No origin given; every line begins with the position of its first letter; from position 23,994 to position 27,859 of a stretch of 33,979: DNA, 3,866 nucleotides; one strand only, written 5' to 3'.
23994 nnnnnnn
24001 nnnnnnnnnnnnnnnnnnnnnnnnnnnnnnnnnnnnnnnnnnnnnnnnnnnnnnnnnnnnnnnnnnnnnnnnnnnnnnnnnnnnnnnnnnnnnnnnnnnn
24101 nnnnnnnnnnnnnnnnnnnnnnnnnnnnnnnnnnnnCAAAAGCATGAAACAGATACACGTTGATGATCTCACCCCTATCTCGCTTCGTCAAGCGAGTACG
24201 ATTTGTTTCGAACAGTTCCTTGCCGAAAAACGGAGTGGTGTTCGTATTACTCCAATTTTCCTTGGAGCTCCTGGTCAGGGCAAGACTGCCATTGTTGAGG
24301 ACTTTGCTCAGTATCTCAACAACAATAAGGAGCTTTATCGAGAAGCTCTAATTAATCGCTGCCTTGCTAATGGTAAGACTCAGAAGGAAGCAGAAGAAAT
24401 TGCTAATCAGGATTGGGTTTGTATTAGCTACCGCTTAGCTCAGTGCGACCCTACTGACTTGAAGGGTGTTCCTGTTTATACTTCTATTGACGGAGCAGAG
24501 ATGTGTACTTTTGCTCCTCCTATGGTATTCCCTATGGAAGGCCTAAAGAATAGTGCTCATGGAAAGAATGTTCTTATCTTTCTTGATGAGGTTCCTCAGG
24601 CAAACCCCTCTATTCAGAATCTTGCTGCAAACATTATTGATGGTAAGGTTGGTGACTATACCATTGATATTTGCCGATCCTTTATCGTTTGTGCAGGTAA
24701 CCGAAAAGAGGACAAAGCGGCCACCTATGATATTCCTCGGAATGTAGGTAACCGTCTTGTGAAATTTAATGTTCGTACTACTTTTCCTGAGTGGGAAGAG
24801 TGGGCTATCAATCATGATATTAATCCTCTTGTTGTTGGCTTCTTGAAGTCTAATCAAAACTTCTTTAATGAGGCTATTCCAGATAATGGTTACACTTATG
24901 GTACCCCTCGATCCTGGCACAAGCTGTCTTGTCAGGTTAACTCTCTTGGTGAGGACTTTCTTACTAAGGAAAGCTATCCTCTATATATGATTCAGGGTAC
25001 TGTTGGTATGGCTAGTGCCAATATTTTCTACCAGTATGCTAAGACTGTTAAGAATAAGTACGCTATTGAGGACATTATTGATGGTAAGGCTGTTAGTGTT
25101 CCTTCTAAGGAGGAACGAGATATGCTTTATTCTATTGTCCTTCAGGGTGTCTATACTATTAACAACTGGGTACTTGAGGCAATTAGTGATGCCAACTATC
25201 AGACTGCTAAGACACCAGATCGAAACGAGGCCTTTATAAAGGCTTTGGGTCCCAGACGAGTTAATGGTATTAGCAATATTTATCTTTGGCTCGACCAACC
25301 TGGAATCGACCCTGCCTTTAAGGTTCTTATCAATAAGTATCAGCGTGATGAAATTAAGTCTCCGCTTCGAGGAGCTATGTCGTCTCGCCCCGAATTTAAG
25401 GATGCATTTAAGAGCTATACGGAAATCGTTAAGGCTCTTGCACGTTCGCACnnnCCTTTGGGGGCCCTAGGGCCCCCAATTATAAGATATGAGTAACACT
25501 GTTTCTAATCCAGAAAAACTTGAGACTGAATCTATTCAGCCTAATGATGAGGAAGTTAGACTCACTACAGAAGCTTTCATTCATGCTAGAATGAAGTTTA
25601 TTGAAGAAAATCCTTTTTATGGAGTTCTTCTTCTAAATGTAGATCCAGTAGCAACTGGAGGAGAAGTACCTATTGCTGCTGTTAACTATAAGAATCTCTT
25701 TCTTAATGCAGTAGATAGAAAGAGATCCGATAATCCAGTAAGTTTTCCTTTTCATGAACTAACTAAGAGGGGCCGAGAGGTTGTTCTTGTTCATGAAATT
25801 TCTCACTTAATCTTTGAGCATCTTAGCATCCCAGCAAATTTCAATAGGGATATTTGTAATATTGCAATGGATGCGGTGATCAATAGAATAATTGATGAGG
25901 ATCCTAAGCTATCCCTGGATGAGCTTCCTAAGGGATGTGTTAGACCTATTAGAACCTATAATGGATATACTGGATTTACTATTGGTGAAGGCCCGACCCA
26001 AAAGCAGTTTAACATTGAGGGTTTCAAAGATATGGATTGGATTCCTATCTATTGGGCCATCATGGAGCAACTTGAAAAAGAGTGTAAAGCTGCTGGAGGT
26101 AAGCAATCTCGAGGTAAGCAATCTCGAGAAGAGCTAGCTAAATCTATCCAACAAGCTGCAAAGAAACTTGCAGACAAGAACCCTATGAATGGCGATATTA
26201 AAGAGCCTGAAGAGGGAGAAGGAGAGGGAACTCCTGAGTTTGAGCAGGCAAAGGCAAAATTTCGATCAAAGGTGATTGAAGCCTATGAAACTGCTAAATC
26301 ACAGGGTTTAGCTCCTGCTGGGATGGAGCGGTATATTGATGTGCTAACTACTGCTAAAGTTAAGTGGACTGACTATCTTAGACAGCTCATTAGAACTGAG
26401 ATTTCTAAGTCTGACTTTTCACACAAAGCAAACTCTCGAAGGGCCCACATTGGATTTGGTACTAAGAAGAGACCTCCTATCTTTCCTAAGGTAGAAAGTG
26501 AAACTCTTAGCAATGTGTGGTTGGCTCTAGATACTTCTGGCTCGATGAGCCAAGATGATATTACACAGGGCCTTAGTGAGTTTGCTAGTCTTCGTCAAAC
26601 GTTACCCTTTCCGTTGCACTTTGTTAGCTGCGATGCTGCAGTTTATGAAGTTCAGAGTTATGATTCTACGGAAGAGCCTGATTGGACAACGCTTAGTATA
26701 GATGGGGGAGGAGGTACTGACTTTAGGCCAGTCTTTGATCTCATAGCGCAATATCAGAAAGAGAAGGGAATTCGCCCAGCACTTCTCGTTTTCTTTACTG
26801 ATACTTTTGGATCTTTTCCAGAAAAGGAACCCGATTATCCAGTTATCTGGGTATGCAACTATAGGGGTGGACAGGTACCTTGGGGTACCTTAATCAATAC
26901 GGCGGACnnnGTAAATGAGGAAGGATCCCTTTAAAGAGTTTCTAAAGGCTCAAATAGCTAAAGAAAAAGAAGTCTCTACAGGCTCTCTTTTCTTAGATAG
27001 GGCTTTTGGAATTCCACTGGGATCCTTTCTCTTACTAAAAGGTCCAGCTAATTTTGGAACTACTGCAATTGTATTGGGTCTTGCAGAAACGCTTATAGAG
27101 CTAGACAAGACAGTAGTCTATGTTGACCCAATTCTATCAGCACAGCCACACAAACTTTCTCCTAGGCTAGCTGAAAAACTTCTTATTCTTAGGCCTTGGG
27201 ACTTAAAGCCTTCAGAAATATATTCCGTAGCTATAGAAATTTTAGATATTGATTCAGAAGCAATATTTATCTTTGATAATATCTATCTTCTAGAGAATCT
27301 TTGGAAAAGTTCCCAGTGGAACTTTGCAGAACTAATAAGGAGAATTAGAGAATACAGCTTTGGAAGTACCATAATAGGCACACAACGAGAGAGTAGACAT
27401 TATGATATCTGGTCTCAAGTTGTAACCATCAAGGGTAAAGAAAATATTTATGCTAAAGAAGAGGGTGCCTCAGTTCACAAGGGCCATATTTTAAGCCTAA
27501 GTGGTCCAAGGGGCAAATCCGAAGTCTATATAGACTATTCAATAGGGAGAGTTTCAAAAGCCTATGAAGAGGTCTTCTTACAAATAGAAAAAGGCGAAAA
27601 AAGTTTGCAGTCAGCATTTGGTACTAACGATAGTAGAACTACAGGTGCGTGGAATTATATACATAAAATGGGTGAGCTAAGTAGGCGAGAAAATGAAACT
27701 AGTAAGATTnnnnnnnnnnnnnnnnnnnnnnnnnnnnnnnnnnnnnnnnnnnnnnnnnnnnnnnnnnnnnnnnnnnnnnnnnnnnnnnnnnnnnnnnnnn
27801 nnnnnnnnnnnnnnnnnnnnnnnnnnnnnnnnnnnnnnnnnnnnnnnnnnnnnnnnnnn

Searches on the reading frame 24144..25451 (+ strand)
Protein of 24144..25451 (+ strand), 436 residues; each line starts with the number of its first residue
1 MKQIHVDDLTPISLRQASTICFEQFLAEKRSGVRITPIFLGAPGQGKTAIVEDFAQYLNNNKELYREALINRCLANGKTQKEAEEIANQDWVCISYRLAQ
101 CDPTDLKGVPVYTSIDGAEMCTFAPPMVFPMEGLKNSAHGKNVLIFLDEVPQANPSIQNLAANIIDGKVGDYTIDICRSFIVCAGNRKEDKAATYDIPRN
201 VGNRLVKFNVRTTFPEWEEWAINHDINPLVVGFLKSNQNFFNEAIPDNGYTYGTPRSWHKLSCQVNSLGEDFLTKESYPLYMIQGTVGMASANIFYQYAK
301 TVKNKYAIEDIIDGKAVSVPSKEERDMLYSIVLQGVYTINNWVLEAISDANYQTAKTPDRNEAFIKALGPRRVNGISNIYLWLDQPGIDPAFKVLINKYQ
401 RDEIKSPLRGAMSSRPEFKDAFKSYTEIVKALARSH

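Call 4: search_protein_families(library=pfam, proteins=[window:24144-25451:+], max_evalue=0.1)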
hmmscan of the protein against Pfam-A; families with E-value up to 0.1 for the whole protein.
window:24144-25451:+ (436 aa): 5 families
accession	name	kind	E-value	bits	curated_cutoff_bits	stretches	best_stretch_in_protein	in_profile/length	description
PF07728.20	AAA_5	-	0.0001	22.8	22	0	38-63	3-29/139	AAA domain (dynein-related subfamily)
PF13245.12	AAA_19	-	0.0024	18.5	25.1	1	38-167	15-117/134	AAA domain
PF20030.5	bpMoxR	-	0.025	14.1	27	0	38-62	35-59/205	MoxR domain in the MoxR-vWA-beta-propeller ternary systems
PF07724.20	AAA_2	-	0.037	14.5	27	0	141-194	75-132/166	AAA domain (Cdc48 subfamily)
PF00004.35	AAA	-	0.038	14.9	21.2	0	38-60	2-24/131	ATPase family associated with various cellular activities (AAA)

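Call 5: search_protein_families(library=phrogs, proteins=[window:24144-25451:+], max_evalue=0.1)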
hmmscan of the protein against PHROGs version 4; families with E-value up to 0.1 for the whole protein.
window:24144-25451:+ (436 aa): 3 families
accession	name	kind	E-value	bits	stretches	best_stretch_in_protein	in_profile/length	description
phrog_1297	-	other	7e-55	187.5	1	28-339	19-298/356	ATPase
phrog_16335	-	other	1.6e-16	61.4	1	86-214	46-171/267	ATPase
phrog_21479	-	unknown function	0.00092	20.1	1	6-59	4-51/68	-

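Call 81: search_dna_similar(query=window:24144-25451:+, collection=phages, mode=protein, max_evalue=1e-10, max_rows=25)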
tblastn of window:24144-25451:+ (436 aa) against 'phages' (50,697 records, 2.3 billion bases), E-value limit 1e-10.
Records with a match: 565; places in all: 565; records where one place covers at least 80% of the query: 2.
Best place of each record, by identity: <60% 565.
By first word of the organism name: Escherichia 181; Vibrio 74; Klebsiella 58; Salmonella 33; Pseudomonas 30; Erwinia 28; Pectobacterium 26; Cronobacter 17; Campylobacter 16; Rhizobium 13; and 29 more.
By host as written in the record: - 94; Escherichia coli 63; Klebsiella pneumoniae 24; Campylobacter jejuni 15; Escherichia coli K-12 14; Cronobacter sakazakii 13; Escherichia coli K-12 MG1655 12; Escherichia coli O157:H7 11; and 156 more.
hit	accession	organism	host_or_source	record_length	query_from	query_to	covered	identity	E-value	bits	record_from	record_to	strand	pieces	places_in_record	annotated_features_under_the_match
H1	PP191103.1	Salmonella phage PHA46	Salmonella enterica subsp. enterica ...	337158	1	339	78%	28.5%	1e-21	103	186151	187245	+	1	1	ATPase | hypothetical protein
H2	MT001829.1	Salmonella phage SE_PL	Salmonella enterica subsp. enterica ...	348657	1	339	78%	28.5%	1e-21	103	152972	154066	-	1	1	ATPase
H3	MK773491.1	Salmonella phage 7t3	Salmonella enterica subsp. enterica ...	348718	1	339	78%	28.5%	1e-21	103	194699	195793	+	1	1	hypothetical protein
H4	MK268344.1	Salmonella phage Munch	Salmonella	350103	1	339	78%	28.5%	1e-21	103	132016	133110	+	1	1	ATPase | ribosome_binding_site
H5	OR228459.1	Klebsiella phage fENko-Kae01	Klebsiella aerogenes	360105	1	339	78%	28.5%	1e-21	103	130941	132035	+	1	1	ATPase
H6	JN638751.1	Bacillus phage G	Bacillus megaterium str. ATCC 43725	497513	31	339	71%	30.4%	7e-25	113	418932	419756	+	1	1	566: gp566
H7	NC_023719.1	Bacillus phage G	Bacillus megaterium str. ATCC 43725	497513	31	339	71%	30.4%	7e-25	113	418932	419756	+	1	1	566: ATPase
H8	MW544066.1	Salmonella phage vB_SalP_TR2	Salmonella enterica subsp. enterica ...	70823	6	341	77%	27.2%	3e-25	115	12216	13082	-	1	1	NTPase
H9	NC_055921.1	Salmonella phage vB_SalP_TR2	Salmonella enterica subsp. enterica ...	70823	6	341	77%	27.2%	3e-25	115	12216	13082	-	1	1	ATPase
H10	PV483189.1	Pantoea phage G19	Pantoea agglomerans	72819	35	354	73%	27.9%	2e-24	112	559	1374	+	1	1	ATPase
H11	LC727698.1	Pseudomonas phage sp. 30-3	Pseudomonas aeruginosa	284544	77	354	64%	32.2%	1e-30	130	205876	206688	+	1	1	ATPase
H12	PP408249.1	Pseudomonas phage vB_Pa-PAC2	Pseudomonas aeruginosa PAO1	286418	77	354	64%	32.2%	1e-30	130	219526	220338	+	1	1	ATPase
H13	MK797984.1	Pseudomonas phage vB_PaeM_PA5oct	-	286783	77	354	64%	32.2%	1e-30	130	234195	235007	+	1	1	ATPase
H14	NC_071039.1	Pseudomonas phage vB_PaeM_PA5oct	-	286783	77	354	64%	32.2%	1e-30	130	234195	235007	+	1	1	ATPase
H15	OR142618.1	Pseudomonas phage Callisto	Pseudomonas aeruginosa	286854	77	354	64%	32.2%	1e-30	130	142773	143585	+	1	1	hypothetical protein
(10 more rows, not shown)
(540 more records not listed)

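Call 82: get_annotated_region(hit=H14, flank=7000)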
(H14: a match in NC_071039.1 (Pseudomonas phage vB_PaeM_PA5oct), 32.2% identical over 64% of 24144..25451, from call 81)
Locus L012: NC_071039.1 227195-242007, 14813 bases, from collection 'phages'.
description: Pseudomonas phage vB_PaeM_PA5oct, complete genome.
organism: Pseudomonas phage vB_PaeM_PA5oct (NCBI taxid 2163605)
taxonomy: Viruses; Duplodnaviria; Heunggongvirae; Uroviricota; Caudoviricetes; Arenbergviridae; Wroclawvirus; Wroclawvirus PA5oct
host: -; source: -; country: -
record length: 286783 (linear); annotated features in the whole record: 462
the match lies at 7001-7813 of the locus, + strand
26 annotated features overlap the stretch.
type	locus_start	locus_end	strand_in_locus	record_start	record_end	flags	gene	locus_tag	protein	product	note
CDS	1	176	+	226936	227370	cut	-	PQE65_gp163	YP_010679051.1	hypothetical protein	-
CDS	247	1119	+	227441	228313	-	-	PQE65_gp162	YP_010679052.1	QueE-like radical SAM domain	-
CDS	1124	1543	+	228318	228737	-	-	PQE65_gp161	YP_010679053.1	hypothetical protein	-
CDS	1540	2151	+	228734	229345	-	-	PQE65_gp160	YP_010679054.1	virion structural protein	-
CDS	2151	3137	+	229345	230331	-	-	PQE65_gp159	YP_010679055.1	exonuclease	ESI-MS/MS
CDS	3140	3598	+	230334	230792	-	-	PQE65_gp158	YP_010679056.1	hypothetical protein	-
CDS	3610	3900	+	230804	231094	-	-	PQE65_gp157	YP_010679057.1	hypothetical protein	-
CDS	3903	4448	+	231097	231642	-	-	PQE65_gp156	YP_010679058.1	hypothetical protein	-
CDS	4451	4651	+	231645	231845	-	-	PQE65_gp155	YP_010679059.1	hypothetical protein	-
CDS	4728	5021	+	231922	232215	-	-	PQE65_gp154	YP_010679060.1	hypothetical protein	-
CDS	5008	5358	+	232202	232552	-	-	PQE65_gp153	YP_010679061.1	hypothetical protein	-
CDS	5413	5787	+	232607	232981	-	-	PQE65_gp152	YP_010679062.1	hypothetical protein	-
CDS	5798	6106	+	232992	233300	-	-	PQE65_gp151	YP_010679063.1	hypothetical protein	-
CDS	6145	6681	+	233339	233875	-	-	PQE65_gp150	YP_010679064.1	hypothetical protein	-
CDS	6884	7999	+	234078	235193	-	-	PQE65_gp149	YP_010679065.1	ATPase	ESI-MS/MS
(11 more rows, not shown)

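Call 83: get_annotated_region(hit=H4, flank=7000)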
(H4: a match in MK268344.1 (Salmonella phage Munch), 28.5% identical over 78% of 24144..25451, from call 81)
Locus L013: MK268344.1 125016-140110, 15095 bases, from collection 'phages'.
description: Salmonella phage Munch, complete genome.
organism: Salmonella phage Munch (NCBI taxid 2500169)
taxonomy: Viruses; Duplodnaviria; Heunggongvirae; Uroviricota; Caudoviricetes
host: Salmonella; source: cattle feedlot in south Texas; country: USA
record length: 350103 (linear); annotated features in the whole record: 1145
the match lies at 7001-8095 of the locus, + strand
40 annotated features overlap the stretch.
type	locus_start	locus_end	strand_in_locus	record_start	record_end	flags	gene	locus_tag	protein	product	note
CDS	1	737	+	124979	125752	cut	-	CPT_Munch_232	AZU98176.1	hypothetical protein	-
regulatory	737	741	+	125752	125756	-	-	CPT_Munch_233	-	ribosome_binding_site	CPT_Munch_233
CDS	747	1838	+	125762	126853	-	-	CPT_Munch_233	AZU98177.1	hypothetical protein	-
regulatory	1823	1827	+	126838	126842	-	-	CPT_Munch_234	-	ribosome_binding_site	CPT_Munch_234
CDS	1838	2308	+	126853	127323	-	-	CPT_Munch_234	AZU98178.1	head completion protein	-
regulatory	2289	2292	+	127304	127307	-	-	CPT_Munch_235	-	ribosome_binding_site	CPT_Munch_235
CDS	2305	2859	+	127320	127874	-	-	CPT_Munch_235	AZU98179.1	hypothetical protein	-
regulatory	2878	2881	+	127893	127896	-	-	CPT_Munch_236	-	ribosome_binding_site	CPT_Munch_236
CDS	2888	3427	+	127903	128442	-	-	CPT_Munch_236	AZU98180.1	hypothetical protein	-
regulatory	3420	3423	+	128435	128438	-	-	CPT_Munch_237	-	ribosome_binding_site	CPT_Munch_237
CDS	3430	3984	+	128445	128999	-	-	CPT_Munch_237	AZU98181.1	hypothetical protein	-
regulatory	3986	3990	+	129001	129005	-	-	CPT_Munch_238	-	ribosome_binding_site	CPT_Munch_238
CDS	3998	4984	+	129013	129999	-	-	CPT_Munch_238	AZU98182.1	hypothetical protein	-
regulatory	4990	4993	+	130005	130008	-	-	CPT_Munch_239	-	ribosome_binding_site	CPT_Munch_239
CDS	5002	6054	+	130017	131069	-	-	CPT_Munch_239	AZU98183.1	hypothetical protein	-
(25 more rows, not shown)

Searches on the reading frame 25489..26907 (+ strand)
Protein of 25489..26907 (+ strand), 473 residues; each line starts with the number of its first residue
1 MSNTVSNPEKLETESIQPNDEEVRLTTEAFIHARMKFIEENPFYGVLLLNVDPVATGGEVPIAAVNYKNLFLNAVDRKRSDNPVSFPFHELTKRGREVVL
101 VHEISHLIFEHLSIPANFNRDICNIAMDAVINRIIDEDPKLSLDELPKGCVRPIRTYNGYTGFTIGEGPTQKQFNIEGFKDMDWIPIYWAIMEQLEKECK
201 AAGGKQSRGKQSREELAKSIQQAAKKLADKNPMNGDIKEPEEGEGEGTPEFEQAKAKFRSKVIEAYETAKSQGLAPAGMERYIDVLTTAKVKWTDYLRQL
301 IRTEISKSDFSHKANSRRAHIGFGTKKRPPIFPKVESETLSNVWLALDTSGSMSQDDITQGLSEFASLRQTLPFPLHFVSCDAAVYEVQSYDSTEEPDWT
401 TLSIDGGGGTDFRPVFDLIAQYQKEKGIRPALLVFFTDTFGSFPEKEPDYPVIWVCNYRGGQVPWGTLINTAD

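Call 4: search_protein_families(library=pfam, proteins=[window:25489-26907:+], max_evalue=0.1)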
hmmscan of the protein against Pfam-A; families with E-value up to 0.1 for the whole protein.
window:25489-26907:+ (473 aa): 2 families
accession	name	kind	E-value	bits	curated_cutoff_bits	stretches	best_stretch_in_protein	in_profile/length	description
PF09967.15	DUF2201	-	1.9e-20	73.7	26.4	1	345-470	3-121/123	VWA-like domain (DUF2201)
PF13203.12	DUF2201_N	-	9.2e-17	62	23.2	1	32-322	8-257/271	Putative metallopeptidase domain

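Call 5: search_protein_families(library=phrogs, proteins=[window:25489-26907:+], max_evalue=0.1)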
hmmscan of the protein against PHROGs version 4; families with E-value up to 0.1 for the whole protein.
window:25489-26907:+ (473 aa): 2 families
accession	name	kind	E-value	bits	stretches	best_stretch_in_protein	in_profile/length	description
phrog_1314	-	DNA, RNA and nucleotide metabolism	1.2e-64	219.8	1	27-470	12-389/394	HNH endonuclease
phrog_30358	-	unknown function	2.3e-05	25.4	1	339-469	72-197/204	-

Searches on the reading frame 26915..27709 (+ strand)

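Call 4: search_protein_families(library=pfam, proteins=[window:26915-27709:+], max_evalue=0.1)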
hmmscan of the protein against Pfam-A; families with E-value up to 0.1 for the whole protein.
window:26915-27709:+ (265 aa): 2 families
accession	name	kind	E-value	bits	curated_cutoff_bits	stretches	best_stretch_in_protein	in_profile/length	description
PF24991.2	Ig_NUP210_4th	-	0.0058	16.7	25.2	1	95-127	4-36/79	NUP210 forth Ig-like domain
PF01637.24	ATPase_2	-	0.067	13.4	33.2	0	38-82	22-66/225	ATPase domain predominantly from Archaea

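Call 5: search_protein_families(library=phrogs, proteins=[window:26915-27709:+], max_evalue=0.1)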
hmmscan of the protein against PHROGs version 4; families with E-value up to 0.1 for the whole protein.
window:26915-27709:+ (265 aa): 0 families
